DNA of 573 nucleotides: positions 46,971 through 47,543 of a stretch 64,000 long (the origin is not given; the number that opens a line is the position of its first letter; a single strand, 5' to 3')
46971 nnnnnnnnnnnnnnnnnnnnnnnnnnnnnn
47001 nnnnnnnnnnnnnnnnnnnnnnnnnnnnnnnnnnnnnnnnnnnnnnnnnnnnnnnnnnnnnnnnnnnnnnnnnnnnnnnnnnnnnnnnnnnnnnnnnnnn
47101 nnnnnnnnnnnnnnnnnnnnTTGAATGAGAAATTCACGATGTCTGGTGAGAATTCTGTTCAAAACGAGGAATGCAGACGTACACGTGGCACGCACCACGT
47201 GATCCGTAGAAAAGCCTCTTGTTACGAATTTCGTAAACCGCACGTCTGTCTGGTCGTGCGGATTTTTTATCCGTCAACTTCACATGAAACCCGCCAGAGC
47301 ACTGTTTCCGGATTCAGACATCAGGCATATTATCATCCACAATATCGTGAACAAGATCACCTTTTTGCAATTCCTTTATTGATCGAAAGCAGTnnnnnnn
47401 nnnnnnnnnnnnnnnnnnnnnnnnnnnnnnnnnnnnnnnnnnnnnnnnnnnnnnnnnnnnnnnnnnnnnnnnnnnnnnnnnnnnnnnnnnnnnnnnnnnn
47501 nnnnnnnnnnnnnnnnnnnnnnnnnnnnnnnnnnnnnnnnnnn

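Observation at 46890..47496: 600-bp structured non-coding region upstream of the adhesin gene with plus-strand terminators: candidate sRNA locus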

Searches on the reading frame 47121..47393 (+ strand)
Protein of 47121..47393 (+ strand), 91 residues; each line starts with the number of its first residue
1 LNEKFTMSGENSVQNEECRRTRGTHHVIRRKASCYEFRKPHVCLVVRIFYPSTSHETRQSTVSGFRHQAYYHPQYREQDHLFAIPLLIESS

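Call 37: find_homologous_proteins(query=window:47121-47393:+, max_evalue=0.01)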
Query seq(91 aa) (91 aa): 5 proteins with E <= 0.01 among 5 candidates.
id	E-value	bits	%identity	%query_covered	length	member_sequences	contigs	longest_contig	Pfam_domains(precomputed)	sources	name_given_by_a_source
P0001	5.5e-48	178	94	93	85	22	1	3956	-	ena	-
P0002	1.4e-38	148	94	78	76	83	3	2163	-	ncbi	ncbi:TPA: hypothetical protein ACIYE5_005106, partial [Escherichia coli]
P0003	3.8e-17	80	63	78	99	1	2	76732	-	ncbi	-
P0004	4.2e-17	80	90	44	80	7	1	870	-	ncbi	ncbi:TPA: hypothetical protein ACQ7VX_005151, partial [Escherichia coli]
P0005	2.5e-10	58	97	32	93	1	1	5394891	-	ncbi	-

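Call 39: find_encoding_contigs(protein=P0003, flank=5000, max_places=4)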
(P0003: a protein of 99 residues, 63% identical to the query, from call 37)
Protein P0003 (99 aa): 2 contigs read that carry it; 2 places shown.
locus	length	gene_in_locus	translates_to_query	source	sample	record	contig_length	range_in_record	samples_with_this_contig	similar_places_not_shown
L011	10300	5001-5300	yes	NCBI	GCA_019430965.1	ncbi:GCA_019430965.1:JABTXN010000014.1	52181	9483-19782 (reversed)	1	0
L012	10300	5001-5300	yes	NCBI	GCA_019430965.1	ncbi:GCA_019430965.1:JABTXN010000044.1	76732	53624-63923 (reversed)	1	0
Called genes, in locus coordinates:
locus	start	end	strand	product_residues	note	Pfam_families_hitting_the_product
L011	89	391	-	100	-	-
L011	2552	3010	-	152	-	PF08281:Sigma70_r4_2 (weak)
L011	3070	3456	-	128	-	PF03895:YadA_anchor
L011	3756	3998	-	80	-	-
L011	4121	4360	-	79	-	-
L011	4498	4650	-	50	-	-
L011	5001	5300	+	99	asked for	-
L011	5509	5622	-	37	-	PF01527:HTH_Tnp_1, PF13384:HTH_23 (weak)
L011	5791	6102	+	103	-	PF04352:ProQ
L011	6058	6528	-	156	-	PF27752:UCP030791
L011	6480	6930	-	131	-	-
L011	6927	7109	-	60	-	-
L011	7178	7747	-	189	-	-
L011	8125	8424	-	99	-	-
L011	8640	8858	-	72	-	PF11726:YagK_YfjJ_C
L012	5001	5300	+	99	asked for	-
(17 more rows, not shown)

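Call 70: find_encoding_contigs(protein=P0001, flank=3000, max_places=4)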
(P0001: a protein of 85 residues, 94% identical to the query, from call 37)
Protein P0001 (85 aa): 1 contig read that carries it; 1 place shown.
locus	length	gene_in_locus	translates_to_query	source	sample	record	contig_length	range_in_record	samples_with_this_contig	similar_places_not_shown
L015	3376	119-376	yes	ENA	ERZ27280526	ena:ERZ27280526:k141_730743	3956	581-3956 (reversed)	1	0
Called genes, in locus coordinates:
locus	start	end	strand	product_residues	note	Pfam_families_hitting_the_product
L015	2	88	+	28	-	?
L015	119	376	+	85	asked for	-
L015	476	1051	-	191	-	PF14301:DUF4376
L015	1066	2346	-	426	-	PF08400:phage_tail_N, PF13620:CarboxypepD_reg (weak), PF01391:Collagen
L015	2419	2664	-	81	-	-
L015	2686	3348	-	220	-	-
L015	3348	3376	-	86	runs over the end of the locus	-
